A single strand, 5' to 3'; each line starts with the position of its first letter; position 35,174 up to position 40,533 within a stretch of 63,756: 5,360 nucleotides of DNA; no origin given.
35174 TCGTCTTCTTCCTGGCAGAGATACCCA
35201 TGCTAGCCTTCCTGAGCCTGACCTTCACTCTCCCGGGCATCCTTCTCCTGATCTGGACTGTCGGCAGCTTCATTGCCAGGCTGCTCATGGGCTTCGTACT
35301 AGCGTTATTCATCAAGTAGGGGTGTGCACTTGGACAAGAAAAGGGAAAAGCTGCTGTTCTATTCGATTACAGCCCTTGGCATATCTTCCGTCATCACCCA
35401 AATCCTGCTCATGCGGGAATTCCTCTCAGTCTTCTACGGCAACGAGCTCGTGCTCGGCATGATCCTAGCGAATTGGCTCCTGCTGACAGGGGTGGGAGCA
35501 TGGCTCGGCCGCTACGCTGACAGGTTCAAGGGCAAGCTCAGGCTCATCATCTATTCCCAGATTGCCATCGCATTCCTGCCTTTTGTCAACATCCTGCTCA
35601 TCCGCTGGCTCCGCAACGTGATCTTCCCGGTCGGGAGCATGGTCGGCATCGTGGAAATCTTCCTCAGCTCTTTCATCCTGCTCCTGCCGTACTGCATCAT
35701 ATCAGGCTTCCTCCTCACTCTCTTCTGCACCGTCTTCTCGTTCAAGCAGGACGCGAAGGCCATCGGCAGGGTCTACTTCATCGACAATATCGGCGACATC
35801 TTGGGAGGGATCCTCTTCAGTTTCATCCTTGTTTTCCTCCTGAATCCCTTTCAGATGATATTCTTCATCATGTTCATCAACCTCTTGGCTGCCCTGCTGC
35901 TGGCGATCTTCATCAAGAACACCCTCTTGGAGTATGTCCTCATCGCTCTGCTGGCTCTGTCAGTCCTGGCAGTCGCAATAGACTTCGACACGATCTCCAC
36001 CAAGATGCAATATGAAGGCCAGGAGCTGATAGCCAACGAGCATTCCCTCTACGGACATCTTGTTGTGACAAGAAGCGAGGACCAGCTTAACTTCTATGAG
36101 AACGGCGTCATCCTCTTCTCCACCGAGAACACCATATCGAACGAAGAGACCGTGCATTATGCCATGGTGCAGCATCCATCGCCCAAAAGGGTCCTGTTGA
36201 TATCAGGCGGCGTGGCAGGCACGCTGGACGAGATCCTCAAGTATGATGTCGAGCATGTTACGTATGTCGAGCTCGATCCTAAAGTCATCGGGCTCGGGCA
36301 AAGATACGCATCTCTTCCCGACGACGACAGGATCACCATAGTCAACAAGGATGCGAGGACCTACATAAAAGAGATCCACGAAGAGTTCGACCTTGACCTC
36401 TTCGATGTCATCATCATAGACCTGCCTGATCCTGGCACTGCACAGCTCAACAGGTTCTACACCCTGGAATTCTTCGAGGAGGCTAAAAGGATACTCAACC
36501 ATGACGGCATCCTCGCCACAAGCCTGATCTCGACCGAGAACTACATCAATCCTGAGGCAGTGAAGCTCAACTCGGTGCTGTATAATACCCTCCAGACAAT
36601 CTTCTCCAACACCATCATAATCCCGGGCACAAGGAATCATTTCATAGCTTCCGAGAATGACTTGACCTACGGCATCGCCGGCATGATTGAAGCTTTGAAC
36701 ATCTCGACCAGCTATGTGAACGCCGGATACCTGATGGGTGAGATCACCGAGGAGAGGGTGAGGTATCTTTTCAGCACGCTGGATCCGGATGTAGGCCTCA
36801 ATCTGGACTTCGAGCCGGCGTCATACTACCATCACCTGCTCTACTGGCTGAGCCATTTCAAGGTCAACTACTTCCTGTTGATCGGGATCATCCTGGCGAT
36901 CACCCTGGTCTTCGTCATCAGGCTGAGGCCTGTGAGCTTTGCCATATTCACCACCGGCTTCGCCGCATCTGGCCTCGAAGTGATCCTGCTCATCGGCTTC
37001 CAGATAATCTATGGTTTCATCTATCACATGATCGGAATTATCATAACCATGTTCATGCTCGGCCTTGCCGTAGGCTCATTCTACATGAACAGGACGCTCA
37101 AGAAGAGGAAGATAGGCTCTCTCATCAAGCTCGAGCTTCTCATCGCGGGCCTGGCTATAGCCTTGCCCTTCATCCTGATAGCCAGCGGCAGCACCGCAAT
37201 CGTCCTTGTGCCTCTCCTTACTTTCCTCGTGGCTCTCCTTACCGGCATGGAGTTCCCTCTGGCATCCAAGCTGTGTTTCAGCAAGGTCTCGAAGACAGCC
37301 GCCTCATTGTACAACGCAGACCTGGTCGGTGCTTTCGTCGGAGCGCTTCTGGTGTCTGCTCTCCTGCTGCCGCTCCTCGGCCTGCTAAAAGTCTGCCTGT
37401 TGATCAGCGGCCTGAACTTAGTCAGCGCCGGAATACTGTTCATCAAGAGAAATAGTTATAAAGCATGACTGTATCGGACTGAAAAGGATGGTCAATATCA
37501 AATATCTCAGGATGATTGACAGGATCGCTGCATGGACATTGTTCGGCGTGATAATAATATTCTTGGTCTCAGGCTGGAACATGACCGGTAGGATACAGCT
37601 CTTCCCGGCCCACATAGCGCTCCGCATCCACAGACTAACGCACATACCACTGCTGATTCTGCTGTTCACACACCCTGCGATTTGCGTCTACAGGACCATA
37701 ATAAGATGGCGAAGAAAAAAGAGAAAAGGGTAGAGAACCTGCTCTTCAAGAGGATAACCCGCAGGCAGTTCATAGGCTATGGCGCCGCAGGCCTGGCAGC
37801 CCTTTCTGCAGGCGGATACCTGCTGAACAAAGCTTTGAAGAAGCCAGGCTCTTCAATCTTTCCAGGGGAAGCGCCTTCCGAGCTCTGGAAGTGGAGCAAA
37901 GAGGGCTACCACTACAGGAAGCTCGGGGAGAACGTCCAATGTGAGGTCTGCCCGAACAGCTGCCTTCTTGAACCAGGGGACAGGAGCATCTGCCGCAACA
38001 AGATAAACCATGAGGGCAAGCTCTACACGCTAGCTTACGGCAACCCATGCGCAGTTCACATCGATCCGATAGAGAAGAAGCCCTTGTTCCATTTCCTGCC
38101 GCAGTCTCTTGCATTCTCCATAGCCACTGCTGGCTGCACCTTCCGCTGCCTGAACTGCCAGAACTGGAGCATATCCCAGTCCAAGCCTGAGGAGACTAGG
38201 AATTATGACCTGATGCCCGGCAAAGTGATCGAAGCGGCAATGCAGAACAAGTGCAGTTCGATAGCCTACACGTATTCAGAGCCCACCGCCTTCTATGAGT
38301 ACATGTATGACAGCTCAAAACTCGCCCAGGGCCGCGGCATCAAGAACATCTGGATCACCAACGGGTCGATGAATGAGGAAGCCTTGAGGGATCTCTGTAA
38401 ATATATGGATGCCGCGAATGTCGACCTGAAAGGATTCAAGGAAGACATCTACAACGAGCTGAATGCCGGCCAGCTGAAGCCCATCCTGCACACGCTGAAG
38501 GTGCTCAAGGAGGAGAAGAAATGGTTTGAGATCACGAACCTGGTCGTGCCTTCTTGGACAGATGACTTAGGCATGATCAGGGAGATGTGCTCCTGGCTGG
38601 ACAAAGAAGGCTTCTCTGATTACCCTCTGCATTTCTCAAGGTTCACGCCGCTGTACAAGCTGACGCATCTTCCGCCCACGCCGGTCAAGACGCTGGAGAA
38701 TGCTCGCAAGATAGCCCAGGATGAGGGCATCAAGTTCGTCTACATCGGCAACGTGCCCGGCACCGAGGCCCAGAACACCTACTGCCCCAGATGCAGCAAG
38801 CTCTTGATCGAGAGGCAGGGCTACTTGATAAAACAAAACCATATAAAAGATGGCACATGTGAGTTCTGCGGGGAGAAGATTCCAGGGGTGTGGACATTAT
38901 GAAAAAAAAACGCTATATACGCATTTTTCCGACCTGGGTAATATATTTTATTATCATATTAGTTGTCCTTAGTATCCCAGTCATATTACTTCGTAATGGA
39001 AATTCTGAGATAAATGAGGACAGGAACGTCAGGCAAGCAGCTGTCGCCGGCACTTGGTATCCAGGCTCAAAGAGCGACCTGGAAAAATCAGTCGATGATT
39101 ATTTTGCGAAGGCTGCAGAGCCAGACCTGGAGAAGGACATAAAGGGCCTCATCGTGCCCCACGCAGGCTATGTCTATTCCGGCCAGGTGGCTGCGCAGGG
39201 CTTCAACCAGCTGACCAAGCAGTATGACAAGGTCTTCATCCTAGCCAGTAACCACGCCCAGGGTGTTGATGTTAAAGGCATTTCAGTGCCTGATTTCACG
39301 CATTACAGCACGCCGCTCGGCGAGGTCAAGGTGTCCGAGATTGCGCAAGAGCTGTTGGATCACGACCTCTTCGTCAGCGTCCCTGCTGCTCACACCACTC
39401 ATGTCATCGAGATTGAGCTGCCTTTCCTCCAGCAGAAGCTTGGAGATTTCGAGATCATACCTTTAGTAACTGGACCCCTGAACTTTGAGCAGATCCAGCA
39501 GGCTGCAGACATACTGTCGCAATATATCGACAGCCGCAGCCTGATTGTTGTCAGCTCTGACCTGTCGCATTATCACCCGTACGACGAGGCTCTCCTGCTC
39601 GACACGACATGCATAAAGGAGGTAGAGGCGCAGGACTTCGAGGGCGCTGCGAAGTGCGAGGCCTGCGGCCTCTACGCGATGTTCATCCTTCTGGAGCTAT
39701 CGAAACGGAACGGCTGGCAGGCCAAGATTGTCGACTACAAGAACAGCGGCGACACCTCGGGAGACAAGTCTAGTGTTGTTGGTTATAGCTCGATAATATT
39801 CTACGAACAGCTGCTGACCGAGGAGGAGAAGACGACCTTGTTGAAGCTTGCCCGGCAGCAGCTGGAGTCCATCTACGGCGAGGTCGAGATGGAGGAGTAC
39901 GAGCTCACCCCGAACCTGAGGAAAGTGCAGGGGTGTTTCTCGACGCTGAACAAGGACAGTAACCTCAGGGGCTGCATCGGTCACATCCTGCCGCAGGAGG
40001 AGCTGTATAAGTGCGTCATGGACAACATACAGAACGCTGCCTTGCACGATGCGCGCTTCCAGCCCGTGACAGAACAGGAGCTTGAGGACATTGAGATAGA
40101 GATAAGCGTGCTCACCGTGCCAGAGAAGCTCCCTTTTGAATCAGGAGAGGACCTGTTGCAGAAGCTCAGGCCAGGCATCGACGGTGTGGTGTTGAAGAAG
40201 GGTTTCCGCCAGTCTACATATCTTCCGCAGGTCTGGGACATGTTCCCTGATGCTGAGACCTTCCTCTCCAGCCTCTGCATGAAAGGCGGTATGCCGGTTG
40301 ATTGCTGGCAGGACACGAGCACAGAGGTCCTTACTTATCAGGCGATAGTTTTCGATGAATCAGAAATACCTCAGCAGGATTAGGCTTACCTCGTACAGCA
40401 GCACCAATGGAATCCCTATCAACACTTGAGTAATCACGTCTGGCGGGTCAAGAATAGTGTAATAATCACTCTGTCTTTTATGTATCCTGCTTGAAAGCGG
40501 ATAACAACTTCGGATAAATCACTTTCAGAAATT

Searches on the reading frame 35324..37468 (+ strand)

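Call 16: search_protein_families(library=pfam, proteins=[window:35324-37468:+], max_evalue=0.001)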
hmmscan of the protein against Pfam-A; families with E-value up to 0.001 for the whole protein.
window:35324-37468:+ (714 aa): 1 family
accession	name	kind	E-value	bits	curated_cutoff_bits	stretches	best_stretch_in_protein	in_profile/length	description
PF01564.23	Spermine_synth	-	3.6e-24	85.8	22.9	1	273-399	5-130/186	Spermine/spermidine synthase domain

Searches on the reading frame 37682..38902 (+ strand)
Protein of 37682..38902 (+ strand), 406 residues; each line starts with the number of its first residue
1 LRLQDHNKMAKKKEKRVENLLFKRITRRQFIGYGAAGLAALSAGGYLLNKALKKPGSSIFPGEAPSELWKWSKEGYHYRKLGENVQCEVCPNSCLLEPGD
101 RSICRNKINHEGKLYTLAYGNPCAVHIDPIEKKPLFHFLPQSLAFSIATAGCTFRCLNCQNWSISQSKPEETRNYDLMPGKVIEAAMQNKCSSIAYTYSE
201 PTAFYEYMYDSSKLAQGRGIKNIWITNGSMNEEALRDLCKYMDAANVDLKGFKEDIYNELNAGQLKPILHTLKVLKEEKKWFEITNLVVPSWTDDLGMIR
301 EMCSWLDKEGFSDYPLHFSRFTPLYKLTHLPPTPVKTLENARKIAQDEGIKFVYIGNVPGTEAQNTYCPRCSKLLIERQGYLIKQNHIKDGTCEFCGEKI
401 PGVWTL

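Call 75: search_protein_families(library=pfam, proteins=[window:37682-38902:+], max_evalue=0.0001)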
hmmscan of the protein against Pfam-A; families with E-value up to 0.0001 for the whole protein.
window:37682-38902:+ (406 aa): 1 family
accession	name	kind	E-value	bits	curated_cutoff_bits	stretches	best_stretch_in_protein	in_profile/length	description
PF04055.27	Radical_SAM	-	2.7e-15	57.4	29.5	1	148-295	3-157/166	Radical SAM superfamily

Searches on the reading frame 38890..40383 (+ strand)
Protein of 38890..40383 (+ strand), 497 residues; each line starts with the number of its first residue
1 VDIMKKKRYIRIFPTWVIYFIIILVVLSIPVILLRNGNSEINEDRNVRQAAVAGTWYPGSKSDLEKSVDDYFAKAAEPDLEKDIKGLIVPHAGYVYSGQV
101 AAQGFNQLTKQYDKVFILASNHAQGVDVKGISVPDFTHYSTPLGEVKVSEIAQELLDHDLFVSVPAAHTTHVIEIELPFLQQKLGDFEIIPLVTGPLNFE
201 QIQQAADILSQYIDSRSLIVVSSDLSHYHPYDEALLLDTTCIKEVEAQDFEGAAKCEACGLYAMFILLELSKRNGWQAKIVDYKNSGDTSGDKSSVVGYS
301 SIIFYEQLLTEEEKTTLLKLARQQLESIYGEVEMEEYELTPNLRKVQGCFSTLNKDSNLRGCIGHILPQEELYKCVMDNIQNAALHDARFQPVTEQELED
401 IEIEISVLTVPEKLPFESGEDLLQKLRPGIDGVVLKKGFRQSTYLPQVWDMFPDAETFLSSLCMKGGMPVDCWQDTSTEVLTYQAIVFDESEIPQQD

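Call 75: search_protein_families(library=pfam, proteins=[window:38890-40383:+], max_evalue=0.0001)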
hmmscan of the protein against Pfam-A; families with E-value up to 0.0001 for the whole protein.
window:38890-40383:+ (497 aa): 2 families
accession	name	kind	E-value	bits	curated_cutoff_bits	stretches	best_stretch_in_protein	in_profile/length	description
PF01875.22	Memo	-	1.8e-50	172.1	27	1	50-302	2-268/269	Memo-like protein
PF01871.22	AMMECR1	-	2e-45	154.7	25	1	318-488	1-168/168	AMMECR1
